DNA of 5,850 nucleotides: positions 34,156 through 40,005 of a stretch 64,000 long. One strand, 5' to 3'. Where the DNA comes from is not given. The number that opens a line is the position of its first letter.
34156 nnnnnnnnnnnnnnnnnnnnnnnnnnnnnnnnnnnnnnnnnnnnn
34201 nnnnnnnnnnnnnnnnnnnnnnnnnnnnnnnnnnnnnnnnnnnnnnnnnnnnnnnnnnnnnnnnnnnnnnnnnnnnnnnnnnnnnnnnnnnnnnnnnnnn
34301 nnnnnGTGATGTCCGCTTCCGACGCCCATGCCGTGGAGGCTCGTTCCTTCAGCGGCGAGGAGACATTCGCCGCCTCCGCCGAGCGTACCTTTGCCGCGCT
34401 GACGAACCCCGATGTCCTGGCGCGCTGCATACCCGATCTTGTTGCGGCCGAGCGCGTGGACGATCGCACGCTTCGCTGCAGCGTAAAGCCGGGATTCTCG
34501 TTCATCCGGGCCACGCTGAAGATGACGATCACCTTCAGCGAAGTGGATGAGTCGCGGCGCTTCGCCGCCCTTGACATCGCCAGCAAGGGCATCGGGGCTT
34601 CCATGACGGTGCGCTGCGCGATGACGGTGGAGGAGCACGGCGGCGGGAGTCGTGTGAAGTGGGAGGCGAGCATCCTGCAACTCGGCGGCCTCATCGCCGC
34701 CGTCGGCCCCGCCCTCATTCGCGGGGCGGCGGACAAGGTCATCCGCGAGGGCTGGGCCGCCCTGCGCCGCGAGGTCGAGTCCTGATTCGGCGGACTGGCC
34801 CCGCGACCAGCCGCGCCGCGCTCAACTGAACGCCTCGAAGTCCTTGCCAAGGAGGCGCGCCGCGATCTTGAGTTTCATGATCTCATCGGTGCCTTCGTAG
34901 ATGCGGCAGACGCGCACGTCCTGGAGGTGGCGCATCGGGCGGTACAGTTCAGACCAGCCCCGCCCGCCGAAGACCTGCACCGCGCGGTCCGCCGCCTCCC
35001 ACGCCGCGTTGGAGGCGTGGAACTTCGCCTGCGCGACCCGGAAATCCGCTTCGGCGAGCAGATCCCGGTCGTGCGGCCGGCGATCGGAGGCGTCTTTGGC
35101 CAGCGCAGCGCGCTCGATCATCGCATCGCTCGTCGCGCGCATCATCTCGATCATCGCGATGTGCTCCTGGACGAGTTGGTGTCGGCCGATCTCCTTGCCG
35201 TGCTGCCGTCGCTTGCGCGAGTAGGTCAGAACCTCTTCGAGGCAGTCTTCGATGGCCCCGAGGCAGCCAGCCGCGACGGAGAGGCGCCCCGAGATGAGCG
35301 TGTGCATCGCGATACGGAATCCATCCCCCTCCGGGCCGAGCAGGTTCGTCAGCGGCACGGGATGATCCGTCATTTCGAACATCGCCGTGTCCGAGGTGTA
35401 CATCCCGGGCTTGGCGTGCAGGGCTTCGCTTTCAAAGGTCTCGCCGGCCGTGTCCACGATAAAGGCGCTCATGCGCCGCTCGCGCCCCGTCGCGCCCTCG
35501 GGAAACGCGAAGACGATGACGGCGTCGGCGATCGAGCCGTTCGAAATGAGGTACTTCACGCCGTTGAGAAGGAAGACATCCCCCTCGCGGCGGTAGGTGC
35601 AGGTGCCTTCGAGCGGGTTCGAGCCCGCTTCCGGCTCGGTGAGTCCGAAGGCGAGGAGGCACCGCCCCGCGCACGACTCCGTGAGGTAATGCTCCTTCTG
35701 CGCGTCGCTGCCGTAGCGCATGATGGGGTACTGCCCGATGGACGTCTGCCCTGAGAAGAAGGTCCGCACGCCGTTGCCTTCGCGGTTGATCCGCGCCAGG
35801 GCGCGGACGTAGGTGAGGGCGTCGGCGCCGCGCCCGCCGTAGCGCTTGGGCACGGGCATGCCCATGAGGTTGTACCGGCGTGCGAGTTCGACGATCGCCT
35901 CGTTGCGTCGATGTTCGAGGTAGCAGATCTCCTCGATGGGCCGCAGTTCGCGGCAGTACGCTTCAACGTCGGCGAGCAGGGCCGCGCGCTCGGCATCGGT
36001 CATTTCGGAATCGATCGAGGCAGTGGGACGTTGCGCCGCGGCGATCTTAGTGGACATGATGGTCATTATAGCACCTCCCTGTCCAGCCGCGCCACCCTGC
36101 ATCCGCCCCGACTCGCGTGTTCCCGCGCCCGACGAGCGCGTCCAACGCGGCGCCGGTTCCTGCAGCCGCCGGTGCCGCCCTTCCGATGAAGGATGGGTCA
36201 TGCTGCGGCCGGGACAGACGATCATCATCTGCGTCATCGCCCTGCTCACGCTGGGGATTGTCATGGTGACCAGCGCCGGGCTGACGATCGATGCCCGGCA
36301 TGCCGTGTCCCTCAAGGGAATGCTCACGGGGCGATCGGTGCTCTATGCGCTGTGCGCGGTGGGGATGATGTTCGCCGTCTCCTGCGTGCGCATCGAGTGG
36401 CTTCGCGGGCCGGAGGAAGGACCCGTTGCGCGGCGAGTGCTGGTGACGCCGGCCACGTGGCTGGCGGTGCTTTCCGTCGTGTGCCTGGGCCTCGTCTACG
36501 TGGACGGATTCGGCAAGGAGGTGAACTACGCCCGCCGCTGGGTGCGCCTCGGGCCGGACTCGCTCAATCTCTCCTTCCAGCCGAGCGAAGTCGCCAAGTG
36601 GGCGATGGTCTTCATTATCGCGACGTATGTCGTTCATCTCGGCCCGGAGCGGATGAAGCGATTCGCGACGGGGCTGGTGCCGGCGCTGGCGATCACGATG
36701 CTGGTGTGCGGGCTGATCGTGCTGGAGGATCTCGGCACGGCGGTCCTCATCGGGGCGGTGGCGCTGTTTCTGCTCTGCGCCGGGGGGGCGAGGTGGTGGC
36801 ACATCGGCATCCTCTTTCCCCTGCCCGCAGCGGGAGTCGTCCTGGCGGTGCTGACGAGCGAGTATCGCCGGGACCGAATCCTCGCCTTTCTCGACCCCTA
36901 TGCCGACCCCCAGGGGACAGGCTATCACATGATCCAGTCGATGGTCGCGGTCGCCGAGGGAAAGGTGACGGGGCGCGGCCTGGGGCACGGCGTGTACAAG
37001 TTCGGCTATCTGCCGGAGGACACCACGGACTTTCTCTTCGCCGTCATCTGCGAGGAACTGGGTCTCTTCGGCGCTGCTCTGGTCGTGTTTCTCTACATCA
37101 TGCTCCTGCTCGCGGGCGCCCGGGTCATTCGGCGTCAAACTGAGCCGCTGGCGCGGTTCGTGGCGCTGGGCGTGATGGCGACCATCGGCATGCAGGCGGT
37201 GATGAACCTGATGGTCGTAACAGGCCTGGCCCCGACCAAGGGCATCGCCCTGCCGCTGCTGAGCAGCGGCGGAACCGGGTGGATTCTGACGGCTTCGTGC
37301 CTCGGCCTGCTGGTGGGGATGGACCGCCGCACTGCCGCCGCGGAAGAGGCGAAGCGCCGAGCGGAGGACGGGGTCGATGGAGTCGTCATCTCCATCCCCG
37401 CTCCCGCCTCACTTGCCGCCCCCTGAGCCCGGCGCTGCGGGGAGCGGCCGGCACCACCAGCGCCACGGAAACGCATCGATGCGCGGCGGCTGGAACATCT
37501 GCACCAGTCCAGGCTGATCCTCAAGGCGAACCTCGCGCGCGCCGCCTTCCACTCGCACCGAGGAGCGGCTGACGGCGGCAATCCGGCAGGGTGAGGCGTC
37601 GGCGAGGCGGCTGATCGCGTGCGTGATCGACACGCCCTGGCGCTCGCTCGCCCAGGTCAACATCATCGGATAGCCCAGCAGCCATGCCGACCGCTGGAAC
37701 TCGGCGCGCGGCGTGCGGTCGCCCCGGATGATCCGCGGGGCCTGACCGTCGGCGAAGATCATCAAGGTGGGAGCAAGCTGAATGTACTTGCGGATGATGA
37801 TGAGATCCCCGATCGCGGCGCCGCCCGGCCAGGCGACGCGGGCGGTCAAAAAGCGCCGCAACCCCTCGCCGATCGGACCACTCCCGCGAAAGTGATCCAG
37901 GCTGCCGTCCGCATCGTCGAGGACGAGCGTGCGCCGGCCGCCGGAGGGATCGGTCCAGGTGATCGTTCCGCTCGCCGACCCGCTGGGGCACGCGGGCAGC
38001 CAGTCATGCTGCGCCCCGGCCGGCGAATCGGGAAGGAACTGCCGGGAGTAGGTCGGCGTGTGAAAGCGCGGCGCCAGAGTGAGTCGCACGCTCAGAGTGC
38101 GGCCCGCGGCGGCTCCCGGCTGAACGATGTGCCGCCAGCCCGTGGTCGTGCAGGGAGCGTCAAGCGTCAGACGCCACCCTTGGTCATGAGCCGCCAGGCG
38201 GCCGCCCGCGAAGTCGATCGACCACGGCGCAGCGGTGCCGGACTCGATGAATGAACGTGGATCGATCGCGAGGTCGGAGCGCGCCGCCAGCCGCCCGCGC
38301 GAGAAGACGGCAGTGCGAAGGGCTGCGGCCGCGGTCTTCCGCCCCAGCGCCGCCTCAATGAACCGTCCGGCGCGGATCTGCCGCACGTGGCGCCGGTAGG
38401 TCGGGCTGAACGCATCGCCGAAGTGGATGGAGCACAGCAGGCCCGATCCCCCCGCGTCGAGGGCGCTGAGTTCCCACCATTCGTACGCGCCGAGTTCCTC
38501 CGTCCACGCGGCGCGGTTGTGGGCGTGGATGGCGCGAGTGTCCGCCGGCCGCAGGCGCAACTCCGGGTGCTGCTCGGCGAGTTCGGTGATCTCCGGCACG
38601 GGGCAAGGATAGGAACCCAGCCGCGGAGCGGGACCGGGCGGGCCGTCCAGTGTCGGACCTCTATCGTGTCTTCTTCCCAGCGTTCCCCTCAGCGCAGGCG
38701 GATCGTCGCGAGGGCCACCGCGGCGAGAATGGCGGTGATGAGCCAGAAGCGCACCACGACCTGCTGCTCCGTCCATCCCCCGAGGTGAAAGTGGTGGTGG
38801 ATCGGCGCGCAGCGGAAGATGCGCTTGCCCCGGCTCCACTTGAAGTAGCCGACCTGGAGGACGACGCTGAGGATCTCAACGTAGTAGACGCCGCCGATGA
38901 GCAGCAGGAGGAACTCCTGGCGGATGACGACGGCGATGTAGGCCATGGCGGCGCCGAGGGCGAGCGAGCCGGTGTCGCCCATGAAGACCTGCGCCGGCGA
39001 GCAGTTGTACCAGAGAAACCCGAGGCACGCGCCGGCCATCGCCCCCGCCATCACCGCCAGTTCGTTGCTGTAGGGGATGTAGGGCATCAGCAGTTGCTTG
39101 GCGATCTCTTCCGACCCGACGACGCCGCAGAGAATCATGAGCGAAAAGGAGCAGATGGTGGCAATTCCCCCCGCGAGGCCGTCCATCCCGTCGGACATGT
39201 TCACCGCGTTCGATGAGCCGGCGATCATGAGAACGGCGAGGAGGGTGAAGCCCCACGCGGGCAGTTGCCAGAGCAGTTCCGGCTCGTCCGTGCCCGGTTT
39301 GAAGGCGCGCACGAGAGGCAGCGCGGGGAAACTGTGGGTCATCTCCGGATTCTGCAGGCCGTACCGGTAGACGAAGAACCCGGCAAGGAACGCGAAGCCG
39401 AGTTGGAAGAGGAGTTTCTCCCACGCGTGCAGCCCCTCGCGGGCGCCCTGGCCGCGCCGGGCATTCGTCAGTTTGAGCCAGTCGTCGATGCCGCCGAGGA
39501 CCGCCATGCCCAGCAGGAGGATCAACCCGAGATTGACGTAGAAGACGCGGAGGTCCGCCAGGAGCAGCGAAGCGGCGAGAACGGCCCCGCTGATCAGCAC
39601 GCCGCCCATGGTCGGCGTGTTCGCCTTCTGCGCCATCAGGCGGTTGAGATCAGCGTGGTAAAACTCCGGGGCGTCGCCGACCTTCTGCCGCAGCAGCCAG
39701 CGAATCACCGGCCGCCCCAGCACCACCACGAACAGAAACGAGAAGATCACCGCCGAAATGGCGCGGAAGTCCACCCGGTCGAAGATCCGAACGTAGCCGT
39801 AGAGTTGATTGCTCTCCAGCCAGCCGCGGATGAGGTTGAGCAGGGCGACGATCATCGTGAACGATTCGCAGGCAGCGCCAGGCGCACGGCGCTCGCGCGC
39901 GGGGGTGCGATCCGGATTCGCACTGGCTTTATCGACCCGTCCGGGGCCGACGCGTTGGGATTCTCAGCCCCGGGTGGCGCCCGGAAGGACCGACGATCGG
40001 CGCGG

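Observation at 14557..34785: About 20 kb translationally coupled operon encoding a complete benzoyl-CoA-type (ATP-dependent dearomatisation) pathway in an apparently PVC-type genome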

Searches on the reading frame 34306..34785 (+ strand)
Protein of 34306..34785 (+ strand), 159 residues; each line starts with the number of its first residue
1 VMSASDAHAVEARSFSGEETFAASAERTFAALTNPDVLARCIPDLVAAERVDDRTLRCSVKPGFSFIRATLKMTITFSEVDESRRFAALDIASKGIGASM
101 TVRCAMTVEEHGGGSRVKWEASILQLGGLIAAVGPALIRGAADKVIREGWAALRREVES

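Call 5: search_protein_families(library=ncbifam, proteins=[window:34306-34785:+], max_evalue=0.00001)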
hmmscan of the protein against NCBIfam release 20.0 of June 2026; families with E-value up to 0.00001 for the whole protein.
window:34306-34785:+ (159 aa): 0 families

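Call 7: search_protein_families(library=pfam, proteins=[window:34306-34785:+], max_evalue=0.001)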
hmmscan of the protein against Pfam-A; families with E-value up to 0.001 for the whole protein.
window:34306-34785:+ (159 aa): 2 families
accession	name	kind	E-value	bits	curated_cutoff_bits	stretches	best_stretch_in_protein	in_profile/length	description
PF06240.19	COXG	-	7.3e-20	71.6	22.2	1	17-156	1-138/140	Carbon monoxide dehydrogenase subunit G (CoxG)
PF10604.15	Polyketide_cyc2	-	1.8e-10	41.7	27.4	1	14-158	3-142/142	Polyketide cyclase / dehydrase and lipid transport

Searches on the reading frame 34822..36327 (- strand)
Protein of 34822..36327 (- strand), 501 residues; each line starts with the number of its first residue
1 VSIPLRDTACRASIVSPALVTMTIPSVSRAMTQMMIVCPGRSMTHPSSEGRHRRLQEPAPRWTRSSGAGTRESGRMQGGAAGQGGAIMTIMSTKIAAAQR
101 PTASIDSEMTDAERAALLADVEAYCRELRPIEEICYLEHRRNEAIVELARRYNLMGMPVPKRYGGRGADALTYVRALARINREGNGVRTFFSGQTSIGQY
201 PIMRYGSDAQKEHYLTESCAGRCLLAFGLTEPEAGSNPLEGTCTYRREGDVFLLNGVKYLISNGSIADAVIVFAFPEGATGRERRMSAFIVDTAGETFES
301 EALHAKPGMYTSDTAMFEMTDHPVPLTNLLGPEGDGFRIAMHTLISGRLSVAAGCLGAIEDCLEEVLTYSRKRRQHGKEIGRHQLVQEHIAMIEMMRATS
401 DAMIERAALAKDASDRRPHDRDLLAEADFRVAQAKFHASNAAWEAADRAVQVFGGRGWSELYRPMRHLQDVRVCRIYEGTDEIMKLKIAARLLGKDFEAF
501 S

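Call 5: search_protein_families(library=ncbifam, proteins=[window:34822-36327:-], max_evalue=0.00001)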
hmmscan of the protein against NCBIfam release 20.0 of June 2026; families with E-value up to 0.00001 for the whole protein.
window:34822-36327:- (501 aa): 21 families
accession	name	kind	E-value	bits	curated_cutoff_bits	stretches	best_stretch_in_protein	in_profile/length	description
NF042972.1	AcrlCoAredClosAcrC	equivalog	6.9e-64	215.9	640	1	127-493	23-377/378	acryloyl-CoA reductase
NF058590.1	AcCoDHFadEBacil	equivalog_domain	9.4e-57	192.8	600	1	127-496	39-414/586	acyl-CoA dehydrogenase FadE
NF045552.1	GlutCoADH_Des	equivalog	3.8e-56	191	470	1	152-494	49-381/387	glutaryl-CoA dehydrogenase Acd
NF008997.0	PRK12341.1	equivalog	5.6e-47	160.6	537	1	152-498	49-381/382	acyl-CoA dehydrogenase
NF053553.1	prodigi_MBC_PigA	equivalog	5.9e-47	160.6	500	1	138-494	34-380/381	prodigiosin MBC biosynthesis dehydrogenase PigA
NF042439.1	SulpropCoADesulf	equivalog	2.6e-44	151.5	600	1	145-495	29-373/379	3-sulfinopropanoyl-CoA desulfinase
NF045652.1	ProlPCPDhRedW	equivalog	5.1e-44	150.6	650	1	147-491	38-372/376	L-prolyl-[peptidyl-carrier protein] dehydrogenase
NF043006.1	CyhCrbnylCoADH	equivalog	4.7e-43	147.6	650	1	142-491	37-374/380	cyclohexane-1-carbonyl-CoA dehydrogenase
NF002885.1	PRK03354.1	equivalog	3e-36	125.3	540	1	157-490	54-371/378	crotonobetainyl-CoA dehydrogenase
NF052270.1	Staph_DH_FadE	equivalog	4.6e-31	107.9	600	1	108-495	20-396/400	acyl-CoA dehydrogenase FadE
TIGR03207.1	cyc_hxne_CoA_dh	equivalog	2.5e-25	89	575.35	1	154-490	46-369/372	cyclohexanecarboxyl-CoA dehydrogenase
NF007000.1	PRK09463.1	subfamily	2e-19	69.4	600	1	107-457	41-397/726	acyl-CoA dehydrogenase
TIGR03203.1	pimD_small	equivalog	1.2e-16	60.8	652.7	1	153-457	50-341/378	pimeloyl-CoA dehydrogenase small subunit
TIGR04022.1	sulfur_SfnB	equivalog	1.7e-14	53.6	430.9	1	147-474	40-362/391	SfnB family sulfur acquisition oxidoreductase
NF009586.0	PRK13026.1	subfamily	3.4e-14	52.1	608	1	107-237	76-206/777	acyl-CoA dehydrogenase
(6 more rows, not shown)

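Call 7: search_protein_families(library=pfam, proteins=[window:34822-36327:-], max_evalue=0.001)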
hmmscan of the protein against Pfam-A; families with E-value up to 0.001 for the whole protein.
window:34822-36327:- (501 aa): 5 families
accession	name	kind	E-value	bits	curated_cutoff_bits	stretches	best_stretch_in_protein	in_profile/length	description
PF00441.29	Acyl-CoA_dh_1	-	6.7e-36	124.1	22.4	1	334-493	1-150/150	Acyl-CoA dehydrogenase, C-terminal domain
PF02771.21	Acyl-CoA_dh_N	-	4.2e-19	69.4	22.9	1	113-221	3-112/113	Acyl-CoA dehydrogenase, N-terminal domain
PF02770.24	Acyl-CoA_dh_M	-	2.2e-16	60.2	33.3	1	226-321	1-96/97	Acyl-CoA dehydrogenase, middle domain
PF08028.16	Acyl-CoA_dh_2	-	4.7e-09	37.1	22.7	1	350-481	2-133/134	Acyl-CoA dehydrogenase, C-terminal domain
PF22924.1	ACOX_C_alpha1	-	9.5e-06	25.9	27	1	343-492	3-168/169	Acyl-CoA oxidase, C-alpha1 domain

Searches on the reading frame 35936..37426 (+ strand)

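Call 13: search_protein_families(library=pfam, proteins=[window:35936-37426:+], max_evalue=0.0001)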
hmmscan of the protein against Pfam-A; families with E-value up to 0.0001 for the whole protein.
window:35936-37426:+ (496 aa): 1 family
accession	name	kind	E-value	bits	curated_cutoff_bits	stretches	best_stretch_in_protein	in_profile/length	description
PF01098.24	FTSW_RODA_SPOVE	-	4.1e-84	283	26.4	1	96-465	4-353/356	Cell cycle protein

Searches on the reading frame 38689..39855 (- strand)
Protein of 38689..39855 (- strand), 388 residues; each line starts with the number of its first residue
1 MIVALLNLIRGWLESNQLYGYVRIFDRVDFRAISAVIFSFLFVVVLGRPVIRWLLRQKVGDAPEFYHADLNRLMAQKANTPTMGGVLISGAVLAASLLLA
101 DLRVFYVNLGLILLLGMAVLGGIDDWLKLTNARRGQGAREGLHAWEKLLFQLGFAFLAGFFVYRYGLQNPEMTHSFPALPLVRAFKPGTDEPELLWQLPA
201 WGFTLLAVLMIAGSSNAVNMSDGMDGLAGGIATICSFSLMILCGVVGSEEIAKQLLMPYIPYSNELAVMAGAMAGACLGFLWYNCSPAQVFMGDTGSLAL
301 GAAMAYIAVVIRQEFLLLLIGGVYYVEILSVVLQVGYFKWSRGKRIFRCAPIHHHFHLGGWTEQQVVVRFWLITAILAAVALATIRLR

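Call 13: search_protein_families(library=pfam, proteins=[window:38689-39855:-], max_evalue=0.0001)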
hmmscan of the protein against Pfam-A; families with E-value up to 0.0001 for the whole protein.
window:38689-39855:- (388 aa): 2 families
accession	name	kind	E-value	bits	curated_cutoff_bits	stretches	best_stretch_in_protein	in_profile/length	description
PF00953.26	Glycos_transf_4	-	8.2e-33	114.1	27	1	111-310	5-158/160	Glycosyl transferase family 4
PF10555.14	MraY_sig1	-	1.5e-05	24.7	20.1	1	77-88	1-12/13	Phospho-N-acetylmuramoyl-pentapeptide-transferase signature 1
